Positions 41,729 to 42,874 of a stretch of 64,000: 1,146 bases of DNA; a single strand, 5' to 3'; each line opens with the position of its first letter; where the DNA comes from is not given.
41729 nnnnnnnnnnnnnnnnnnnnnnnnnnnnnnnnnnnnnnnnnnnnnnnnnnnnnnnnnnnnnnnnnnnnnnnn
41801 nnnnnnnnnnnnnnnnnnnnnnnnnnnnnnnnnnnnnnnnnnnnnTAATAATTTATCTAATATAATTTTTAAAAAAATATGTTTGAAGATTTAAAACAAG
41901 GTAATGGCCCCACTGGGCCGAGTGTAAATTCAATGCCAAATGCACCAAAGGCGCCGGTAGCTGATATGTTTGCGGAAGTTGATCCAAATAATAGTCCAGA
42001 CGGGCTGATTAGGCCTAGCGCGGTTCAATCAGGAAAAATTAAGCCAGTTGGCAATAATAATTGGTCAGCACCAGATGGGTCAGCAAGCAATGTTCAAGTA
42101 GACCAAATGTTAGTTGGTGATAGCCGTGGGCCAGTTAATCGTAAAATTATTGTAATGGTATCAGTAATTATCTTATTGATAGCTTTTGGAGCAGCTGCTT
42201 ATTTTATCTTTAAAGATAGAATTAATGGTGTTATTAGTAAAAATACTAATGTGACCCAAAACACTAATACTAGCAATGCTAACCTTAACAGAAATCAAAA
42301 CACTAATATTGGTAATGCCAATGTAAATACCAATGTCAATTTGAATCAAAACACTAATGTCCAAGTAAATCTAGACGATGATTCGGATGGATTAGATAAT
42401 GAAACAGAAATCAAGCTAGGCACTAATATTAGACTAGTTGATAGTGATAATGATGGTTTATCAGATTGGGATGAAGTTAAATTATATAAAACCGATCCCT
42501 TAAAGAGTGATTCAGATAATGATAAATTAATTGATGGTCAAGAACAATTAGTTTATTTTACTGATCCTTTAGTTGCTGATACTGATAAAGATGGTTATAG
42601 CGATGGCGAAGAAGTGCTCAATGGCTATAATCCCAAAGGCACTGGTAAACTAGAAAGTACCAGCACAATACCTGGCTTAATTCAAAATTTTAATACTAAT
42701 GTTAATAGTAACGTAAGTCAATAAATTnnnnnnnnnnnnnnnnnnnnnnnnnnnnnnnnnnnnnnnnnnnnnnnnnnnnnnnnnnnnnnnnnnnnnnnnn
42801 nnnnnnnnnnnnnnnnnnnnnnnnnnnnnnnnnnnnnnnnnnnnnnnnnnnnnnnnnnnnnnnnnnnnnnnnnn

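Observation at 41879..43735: Pair of paralogous single-pass membrane proteins with bacterial TSP3-like Ca-binding repeats and N/T-rich low-complexity linkers, immediately downstream of the giant gene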

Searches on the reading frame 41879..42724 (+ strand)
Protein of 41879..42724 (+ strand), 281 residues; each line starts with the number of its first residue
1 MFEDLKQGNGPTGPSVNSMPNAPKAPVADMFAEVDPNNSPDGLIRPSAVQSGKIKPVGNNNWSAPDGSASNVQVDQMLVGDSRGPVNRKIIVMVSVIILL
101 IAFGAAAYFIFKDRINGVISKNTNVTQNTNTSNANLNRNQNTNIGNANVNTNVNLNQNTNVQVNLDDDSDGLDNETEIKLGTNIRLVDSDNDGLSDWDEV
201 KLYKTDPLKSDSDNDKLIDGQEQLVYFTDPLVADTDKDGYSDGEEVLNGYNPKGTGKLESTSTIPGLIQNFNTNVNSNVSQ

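Call 3: search_protein_families(library=pfam, proteins=[window:41879-42724:+], max_evalue=1)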
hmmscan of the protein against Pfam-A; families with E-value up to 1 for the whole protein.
window:41879-42724:+ (281 aa): 4 families
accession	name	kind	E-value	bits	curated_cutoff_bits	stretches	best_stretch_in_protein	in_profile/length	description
PF18884.5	TSP3_bac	-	6.1e-10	39.2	25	2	188-209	1-21/22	Bacterial TSP3 repeat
PF03495.19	Binary_toxB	-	0.0016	19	25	1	188-247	2-61/78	Clostridial binary toxin B/anthrax toxin PA Ca-binding domain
PF01490.24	Aa_trans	-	0.027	13.6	25.6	1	91-127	234-270/410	Transmembrane amino acid transporter protein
PF17870.6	Insulin_TMD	-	0.18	12.4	33.4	1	81-114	7-42/47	Insulin receptor trans-membrane segment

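Call 4: search_protein_families(library=ncbifam, proteins=[window:41879-42724:+], max_evalue=1)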
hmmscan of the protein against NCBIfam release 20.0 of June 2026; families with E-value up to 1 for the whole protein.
window:41879-42724:+ (281 aa): 7 families
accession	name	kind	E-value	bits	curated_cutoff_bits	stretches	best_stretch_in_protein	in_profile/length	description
NF033765.2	gliding_CglD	equivalog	8.5e-07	27.1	400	2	203-250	199-245/1124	adventurous gliding motility lipoprotein CglD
NF047639.1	throspo3_MtsD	equivalog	0.0071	14.5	800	1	163-222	457-520/651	cell-cell cohesion protein MtsD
NF006283.1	PRK08455.1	equivalog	0.0074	15.9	187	1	90-145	21-78/182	flagellar basal body-associated protein FliL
NF004285.1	PRK05696.1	equivalog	0.032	14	179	1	87-136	18-65/171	flagellar basal body-associated protein FliL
NF009420.1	PRK12785.1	equivalog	0.049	13.4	197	1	86-123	17-45/161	flagellar basal body-associated protein FliL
TIGR02872.1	spore_ytvI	equivalog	0.081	12.3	198.15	1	86-174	49-134/341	sporulation integral membrane protein YtvI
NF053806.1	lanmdlnLanM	equivalog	0.38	10.8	135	0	165-245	33-118/132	lanmodulin LanM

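Call 10: find_homologous_proteins(query=window:41879-42724:+, max_evalue=0.001)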
Query window:41879-42724:+ (281 aa): 355 proteins with E <= 0.001 among 1268 candidates; the best 120 are listed.
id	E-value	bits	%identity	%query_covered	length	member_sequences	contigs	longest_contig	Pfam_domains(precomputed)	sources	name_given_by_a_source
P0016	7.1e-160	549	91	100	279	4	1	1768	PF18884.6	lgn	-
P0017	1.2e-158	545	90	96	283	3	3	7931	PF18884.6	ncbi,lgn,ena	-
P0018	1.0e-94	336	58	96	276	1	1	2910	PF18884.6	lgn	-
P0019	1.9e-50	191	59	29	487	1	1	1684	PF00691.26,PF18884.6,PF03495.20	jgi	jgi:outer membrane protein OmpA-like peptidoglycan-associated protein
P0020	5.4e-49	186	42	86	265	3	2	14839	PF18884.6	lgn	-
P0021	3.1e-43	167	43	98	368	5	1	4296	PF18884.6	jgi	jgi:preprotein translocase subunit SecG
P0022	3.2e-43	167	41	98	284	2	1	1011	PF18884.6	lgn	-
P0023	9.0e-43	165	42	91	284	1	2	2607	PF18884.6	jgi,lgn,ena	-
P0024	2.6e-42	164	45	96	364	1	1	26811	PF18884.6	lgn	-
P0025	1.0e-41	162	42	97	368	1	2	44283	PF18884.6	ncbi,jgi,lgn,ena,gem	ncbi:MAG: hypothetical protein WCV69_04290 [Patescibacteria group bacterium]|jgi:cytoskeletal protei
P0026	1.5e-41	161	44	96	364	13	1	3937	PF18884.6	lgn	-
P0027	6.0e-41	159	40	94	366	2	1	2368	PF18884.6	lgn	-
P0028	7.6e-39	152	39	98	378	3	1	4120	PF18884.6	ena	-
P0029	1.2e-38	152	39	95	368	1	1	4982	PF18884.6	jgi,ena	-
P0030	2.6e-38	151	40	92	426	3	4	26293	PF18884.6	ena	-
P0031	6.5e-38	149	42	92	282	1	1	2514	PF18884.6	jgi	-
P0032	1.6e-37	148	42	93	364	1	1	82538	PF18884.6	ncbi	-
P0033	1.8e-37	148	39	94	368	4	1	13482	PF18884.6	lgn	-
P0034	3.9e-37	147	41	94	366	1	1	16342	PF18884.6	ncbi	-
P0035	4.0e-37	147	43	99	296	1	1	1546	PF18884.6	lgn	-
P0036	7.0e-37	146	55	31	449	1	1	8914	PF18884.6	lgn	-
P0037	9.9e-37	146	57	32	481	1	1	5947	PF00691.26,PF13505.13,PF05359.17,PF18884.6,PF03495.20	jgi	jgi:outer membrane protein OmpA-like peptidoglycan-associated protein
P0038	5.2e-36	143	40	92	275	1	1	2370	PF18884.6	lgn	-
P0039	8.8e-36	142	53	31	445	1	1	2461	PF18884.6,PF03495.20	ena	-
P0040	1.3e-34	139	41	98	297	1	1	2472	PF18884.6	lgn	-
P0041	2.8e-34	137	39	98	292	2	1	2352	PF18884.6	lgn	-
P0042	6.5e-34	136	40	83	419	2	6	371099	PF18884.6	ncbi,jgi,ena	-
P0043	9.1e-34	136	39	99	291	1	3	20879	PF18884.6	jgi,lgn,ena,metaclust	metaclust:\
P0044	1.9e-33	135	40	92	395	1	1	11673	PF18884.6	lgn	-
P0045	2.1e-33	135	43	91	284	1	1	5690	PF18884.6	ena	-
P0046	5.7e-33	133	48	35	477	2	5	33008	PF00691.26,PF18884.6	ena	-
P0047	1.0e-32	132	45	21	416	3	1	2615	PF18962.8,PF11589.15,PF18884.6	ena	-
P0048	1.4e-32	132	55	32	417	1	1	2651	PF18884.6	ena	-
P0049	2.2e-32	131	53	32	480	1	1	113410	PF00691.26,PF18884.6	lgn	-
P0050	4.4e-32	130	56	29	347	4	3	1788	PF00691.26,PF18884.6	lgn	-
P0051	4.6e-32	130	42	85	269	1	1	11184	PF18884.6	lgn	-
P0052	1.3e-31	129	41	98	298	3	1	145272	PF18884.6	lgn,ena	-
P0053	3.1e-31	128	39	92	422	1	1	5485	PF18884.6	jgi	jgi:hypothetical protein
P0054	4.6e-31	127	38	96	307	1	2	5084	PF18884.6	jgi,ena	-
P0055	4.9e-31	127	48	30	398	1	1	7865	PF18884.6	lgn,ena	-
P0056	8.0e-31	126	39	92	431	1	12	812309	PF18884.6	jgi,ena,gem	jgi:hypothetical protein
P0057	9.1e-30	123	41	84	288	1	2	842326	PF18884.6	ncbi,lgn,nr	ncbi:hypothetical protein H6761_00405 [Candidatus Nomurabacteria bacterium]|nr:hypothetical protein 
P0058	1.6e-29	122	38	92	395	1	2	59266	PF18884.6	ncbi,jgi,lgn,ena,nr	ncbi:hypothetical protein C0580_01780 [Candidatus Parcubacteria bacterium]|nr:MAG: hypothetical prot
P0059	2.1e-29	122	65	27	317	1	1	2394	PF18884.6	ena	-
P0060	2.6e-29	121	48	41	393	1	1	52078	PF18884.6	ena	-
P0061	3.4e-29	121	35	42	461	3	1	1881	PF18884.6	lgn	-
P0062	5.2e-29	120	39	94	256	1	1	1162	PF18884.6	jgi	jgi:hypothetical protein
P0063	6.0e-29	120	40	92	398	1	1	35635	PF18884.6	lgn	-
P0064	3.1e-28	118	41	92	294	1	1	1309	PF18884.6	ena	-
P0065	6.1e-28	117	37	59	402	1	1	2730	PF18884.6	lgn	-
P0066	8.2e-27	113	40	62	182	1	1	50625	PF18884.6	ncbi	-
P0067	6.4e-26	110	68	21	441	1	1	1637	PF18962.8,PF18884.6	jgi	jgi:hypothetical protein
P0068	9.5e-25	106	56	32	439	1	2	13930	PF00691.26,PF18884.6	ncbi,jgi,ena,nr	ncbi:MAG TPA: OmpA family protein [Desulfobacteraceae bacterium]|nr:OmpA family protein [Desulfobact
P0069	3.2e-24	105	38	54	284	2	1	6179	PF18884.6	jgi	-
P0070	3.7e-24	104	42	42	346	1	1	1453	PF18884.6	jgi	-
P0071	5.7e-24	104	37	87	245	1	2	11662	PF18884.6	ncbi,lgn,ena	ncbi:MAG: hypothetical protein WCJ57_02120 [Candidatus Falkowbacteria bacterium]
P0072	6.3e-24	104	59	27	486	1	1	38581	PF23237.2,PF18884.6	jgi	-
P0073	9.1e-24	103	52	29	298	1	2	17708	PF00691.26,PF18884.6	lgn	-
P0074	1.5e-23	102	52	32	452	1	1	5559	PF18884.6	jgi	-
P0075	4.7e-23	101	54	32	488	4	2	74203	PF00691.26,PF13505.13,PF18884.6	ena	-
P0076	7.8e-23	100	41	41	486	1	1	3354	PF18884.6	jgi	jgi:hypothetical protein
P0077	8.7e-23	100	40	33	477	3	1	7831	PF18884.6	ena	-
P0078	1.3e-22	99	49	33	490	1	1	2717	PF00691.26,PF18884.6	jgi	jgi:outer membrane protein OmpA-like peptidoglycan-associated protein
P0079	2.1e-22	99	37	51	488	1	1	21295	PF00691.26,PF13505.13,PF18884.6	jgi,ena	-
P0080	4.2e-22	98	47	38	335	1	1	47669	PF00691.26,PF18884.6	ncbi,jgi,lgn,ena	-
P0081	1.1e-21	96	54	34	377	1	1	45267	PF18884.6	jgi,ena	-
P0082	2.5e-21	95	41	58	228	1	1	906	PF18884.6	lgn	-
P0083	2.7e-21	95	46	32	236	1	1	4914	PF18884.6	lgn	-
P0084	3.3e-21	95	35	37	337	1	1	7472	PF18884.6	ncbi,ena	-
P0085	3.4e-21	95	46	38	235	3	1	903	PF18884.6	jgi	jgi:flagellar basal body-associated protein FliL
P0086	4.1e-21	94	53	24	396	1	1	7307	PF18884.6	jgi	jgi:hypothetical protein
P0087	5.1e-21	94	51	31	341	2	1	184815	PF00691.26,PF18884.6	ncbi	-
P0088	9.4e-21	93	57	28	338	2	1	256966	PF18884.6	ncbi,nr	ncbi:MAG: hypothetical protein U5K00_23650 [Melioribacteraceae bacterium]|nr:hypothetical protein [M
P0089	1.1e-20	93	53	23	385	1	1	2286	PF18884.6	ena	-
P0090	2.0e-20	92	58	25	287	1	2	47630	PF00691.26,PF18884.6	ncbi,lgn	ncbi:MAG: OmpA family protein [Balneolales bacterium]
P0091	3.3e-20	91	40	33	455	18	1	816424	PF11617.14,PF18884.6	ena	-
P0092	3.3e-20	91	53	26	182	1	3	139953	PF18884.6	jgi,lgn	-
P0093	3.7e-20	91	37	30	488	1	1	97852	PF18884.6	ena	-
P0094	3.9e-20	91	42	38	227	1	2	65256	PF18884.6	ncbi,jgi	-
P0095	6.8e-20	90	50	30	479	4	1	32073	PF00691.26,PF13505.13,PF13568.13,PF18884.6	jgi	-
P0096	1.0e-19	90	42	37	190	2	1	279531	PF18884.6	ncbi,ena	-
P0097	1.1e-19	90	52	27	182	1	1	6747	PF18884.6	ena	-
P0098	1.2e-19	90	40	62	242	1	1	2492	PF18884.6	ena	-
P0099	1.2e-19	90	33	89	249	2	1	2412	PF18884.6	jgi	jgi:hypothetical protein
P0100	1.3e-19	89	54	24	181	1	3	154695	PF18884.6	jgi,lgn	-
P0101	2.8e-19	88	38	41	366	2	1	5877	PF20009.5,PF18884.6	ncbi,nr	ncbi:MAG: MSCRAMM family adhesin SdrC, partial [Akkermansiaceae bacterium]|nr:MSCRAMM family adhesin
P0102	2.9e-19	88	53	28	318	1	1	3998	PF00691.26,PF18884.6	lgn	-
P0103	3.1e-19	88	52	28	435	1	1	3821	PF18884.6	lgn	-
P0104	3.5e-19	88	53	31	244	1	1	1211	PF18884.6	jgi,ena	-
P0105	4.4e-19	88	33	89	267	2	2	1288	PF18884.6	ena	-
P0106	4.6e-19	88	50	27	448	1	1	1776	PF18884.6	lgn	-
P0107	5.5e-19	87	51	31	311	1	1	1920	PF18884.6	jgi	-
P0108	7.9e-19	87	55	29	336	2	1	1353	PF18884.6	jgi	-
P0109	1.2e-18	86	65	27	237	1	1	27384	PF18884.6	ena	-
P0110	1.3e-18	86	45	34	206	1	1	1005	PF18884.6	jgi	-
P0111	1.4e-18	86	47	34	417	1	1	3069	PF18884.6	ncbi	-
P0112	1.4e-18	86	66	11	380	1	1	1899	PF18884.6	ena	-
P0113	2.6e-18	85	51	31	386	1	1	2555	PF18884.6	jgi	jgi:hypothetical protein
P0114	4.8e-18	84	39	56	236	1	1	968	PF18884.6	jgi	jgi:hypothetical protein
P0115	5.9e-18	84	31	62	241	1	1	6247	PF18884.6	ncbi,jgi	jgi:hypothetical protein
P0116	7.5e-18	84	32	92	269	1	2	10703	PF18884.6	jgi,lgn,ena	-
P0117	8.1e-18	84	40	31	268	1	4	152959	PF18884.6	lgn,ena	-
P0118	1.1e-17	83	54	29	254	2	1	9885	PF00691.26,PF18884.6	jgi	jgi:outer membrane protein OmpA-like peptidoglycan-associated protein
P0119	1.2e-17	83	31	84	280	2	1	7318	PF18884.6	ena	-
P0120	1.2e-17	83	44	34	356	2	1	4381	PF18884.6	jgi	jgi:hypothetical protein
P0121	1.4e-17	83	49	34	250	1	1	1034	PF18884.6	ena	-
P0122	2.4e-17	82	32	84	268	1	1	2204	PF18884.6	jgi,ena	-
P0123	2.5e-17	82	50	33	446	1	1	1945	PF18884.6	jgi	jgi:hypothetical protein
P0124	2.7e-17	82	31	92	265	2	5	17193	PF18884.6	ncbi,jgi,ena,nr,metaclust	ncbi:MAG: hypothetical protein AUJ34_02865 [Parcubacteria group bacterium CG1_02_41_12]|nr:MAG: hypo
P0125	3.4e-17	81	33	41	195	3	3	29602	PF18884.6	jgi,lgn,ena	jgi:hypothetical protein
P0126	4.2e-17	81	54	30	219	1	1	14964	PF18884.6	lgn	-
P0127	5.2e-17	81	33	61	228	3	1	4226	PF18884.6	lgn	-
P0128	1.2e-16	80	40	31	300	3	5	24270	PF00691.26,PF18884.6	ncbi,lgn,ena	-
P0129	1.2e-16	80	34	58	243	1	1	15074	PF18884.6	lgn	-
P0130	1.8e-16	79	37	50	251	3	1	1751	PF18884.6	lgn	-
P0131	1.8e-16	79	47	33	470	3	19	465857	PF18884.6,PF03495.20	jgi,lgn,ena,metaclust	jgi:hypothetical protein|metaclust:\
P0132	3.0e-16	78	59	19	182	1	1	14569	PF18884.6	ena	-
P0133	3.1e-16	78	39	37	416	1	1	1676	PF18884.6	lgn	-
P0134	3.3e-16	78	47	40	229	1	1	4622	PF18884.6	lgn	-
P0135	3.4e-16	78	47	39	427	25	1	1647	PF18884.6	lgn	-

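Call 13: find_encoding_contigs(protein=P0057, flank=10000, max_places=1)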
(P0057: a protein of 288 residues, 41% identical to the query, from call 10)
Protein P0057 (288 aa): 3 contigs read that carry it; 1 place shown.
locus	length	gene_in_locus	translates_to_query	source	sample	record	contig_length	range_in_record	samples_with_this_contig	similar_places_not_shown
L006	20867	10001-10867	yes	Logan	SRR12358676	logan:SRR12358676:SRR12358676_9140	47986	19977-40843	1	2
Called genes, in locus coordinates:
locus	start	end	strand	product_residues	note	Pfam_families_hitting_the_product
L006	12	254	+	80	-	PF01165:Ribosomal_S21 (weak)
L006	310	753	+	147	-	PF09424:YqeY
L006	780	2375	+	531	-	PF04956:TrbC (weak), PF18895:T4SS_pilin (weak), PF13205:Big_5 (weak)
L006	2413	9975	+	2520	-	PF01833:TIG (weak), PF00041:fn3 (faint), PF13205:Big_5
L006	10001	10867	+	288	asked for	PF18884:TSP3_bac (faint)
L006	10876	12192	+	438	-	-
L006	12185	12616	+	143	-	PF02130:YbeY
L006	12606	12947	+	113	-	PF01219:DAGK_prokar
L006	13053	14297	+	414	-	PF11104:PilM_2 (weak), PF02491:SHS2_FTSA, PF06723:MreB_Mbl (weak), PF14450:FtsA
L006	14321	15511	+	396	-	PF00091:Tubulin, PF12327:FtsZ_C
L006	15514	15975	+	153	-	PF22811:Zn_ribbon_NrdR, PF03477:ATP-cone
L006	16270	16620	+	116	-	-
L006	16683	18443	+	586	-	PF00432:Prenyltrans, PF13243:SQHop_cyclase_C (weak), PF13249:SQHop_cyclase_N (faint)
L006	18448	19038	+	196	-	-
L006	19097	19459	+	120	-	-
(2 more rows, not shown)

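Call 14: find_encoding_contigs(protein=P0056, flank=10000, max_places=1)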
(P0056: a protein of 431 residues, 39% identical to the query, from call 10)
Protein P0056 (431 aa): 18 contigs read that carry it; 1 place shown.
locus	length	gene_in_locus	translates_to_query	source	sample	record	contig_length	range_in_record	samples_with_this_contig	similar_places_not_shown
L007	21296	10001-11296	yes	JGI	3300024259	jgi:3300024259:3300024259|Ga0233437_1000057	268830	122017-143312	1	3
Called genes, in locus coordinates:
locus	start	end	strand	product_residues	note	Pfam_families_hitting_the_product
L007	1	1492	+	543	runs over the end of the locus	PF04956:TrbC (weak), PF18895:T4SS_pilin, PF13205:Big_5 (faint)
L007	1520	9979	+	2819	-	-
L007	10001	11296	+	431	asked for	PF18884:TSP3_bac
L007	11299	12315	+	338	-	-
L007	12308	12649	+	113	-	PF01219:DAGK_prokar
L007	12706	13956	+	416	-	PF11104:PilM_2 (weak), PF02491:SHS2_FTSA, PF06277:EutA (weak), PF06723:MreB_Mbl (weak), PF14450:FtsA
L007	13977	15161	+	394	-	PF00091:Tubulin, PF12327:FtsZ_C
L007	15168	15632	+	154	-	PF22811:Zn_ribbon_NrdR, PF03477:ATP-cone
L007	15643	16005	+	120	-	-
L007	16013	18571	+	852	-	PF03462:PCRF, PF00472:RF-1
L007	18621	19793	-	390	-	PF00108:Thiolase_N (weak), PF08545:ACP_syn_III, PF08541:ACP_syn_III_C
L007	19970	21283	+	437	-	PF03772:Competence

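Call 15: find_encoding_contigs(protein=P0042, flank=10000, max_places=1)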
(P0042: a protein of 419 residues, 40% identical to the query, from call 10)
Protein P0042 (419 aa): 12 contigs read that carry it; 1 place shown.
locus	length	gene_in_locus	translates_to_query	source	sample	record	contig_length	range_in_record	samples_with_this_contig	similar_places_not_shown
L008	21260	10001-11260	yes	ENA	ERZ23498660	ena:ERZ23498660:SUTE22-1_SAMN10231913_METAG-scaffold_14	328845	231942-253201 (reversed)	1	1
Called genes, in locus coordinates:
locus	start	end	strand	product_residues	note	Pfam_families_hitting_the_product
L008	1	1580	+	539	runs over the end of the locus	PF04956:TrbC (weak), PF18895:T4SS_pilin, PF13205:Big_5 (faint)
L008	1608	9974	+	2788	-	-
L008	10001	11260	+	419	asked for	PF18884:TSP3_bac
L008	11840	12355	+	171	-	-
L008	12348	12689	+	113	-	PF01219:DAGK_prokar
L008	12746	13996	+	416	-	PF11104:PilM_2 (weak), PF02491:SHS2_FTSA, PF06277:EutA (weak), PF06723:MreB_Mbl, PF14450:FtsA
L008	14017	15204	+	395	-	PF00091:Tubulin, PF12327:FtsZ_C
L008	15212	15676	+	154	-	PF22811:Zn_ribbon_NrdR, PF03477:ATP-cone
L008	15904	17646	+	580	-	PF00432:Prenyltrans (weak), PF13243:SQHop_cyclase_C (faint), PF14478:DUF4430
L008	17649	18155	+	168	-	-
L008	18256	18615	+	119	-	-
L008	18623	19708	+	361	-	PF03462:PCRF, PF00472:RF-1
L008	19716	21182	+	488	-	-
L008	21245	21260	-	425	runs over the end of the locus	PF00108:Thiolase_N (weak), PF08545:ACP_syn_III, PF08541:ACP_syn_III_C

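Call 16: find_encoding_contigs(protein=P0025, flank=10000, max_places=1)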
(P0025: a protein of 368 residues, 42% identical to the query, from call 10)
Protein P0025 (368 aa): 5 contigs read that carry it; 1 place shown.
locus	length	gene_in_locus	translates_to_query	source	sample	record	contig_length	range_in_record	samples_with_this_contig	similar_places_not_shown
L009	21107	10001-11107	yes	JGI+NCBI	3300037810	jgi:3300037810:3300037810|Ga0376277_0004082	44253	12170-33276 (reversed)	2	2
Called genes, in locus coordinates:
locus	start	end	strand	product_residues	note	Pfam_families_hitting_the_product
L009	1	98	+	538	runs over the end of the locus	PF18895:T4SS_pilin (weak), PF13205:Big_5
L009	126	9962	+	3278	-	PF01833:TIG, PF25788:Ig_Rha78A_N (faint), PF13205:Big_5 (weak), PF00041:fn3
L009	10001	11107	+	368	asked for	PF18884:TSP3_bac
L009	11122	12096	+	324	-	-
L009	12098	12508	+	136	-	PF02130:YbeY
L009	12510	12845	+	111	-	PF01219:DAGK_prokar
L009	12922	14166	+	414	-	PF11104:PilM_2 (faint), PF02491:SHS2_FTSA, PF14450:FtsA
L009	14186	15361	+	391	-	PF00091:Tubulin, PF12327:FtsZ_C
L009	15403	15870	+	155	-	PF22811:Zn_ribbon_NrdR, PF03477:ATP-cone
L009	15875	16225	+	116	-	-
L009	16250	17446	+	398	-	PF00089:Trypsin, PF10459:Peptidase_S46 (faint), PF13365:Trypsin_2, PF13180:PDZ_2, PF00595:PDZ (weak), PF17820:PDZ_6, PF19805:DUF6288 (weak)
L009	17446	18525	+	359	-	PF03462:PCRF, PF00472:RF-1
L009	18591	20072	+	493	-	-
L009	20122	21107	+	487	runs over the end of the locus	PF03772:Competence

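Call 20: find_encoding_contigs(protein=P0124, flank=10000, max_places=2)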
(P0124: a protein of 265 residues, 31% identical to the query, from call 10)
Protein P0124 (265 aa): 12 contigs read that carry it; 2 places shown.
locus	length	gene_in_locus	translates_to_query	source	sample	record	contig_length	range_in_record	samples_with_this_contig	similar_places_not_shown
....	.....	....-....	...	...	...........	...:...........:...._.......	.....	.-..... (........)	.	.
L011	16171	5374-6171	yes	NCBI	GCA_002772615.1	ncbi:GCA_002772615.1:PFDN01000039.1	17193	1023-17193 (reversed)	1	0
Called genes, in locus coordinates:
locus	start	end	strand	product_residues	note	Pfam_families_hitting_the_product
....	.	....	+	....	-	?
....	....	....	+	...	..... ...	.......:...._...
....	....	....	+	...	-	-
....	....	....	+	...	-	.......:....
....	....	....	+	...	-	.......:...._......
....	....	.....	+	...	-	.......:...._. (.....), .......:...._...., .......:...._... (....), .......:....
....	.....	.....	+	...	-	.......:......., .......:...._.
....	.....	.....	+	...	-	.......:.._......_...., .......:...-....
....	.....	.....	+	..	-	-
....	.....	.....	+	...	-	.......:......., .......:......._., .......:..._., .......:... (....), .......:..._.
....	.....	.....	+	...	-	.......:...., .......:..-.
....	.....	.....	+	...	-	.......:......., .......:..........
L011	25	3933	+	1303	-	-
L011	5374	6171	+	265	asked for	PF18884:TSP3_bac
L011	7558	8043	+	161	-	PF02130:YbeY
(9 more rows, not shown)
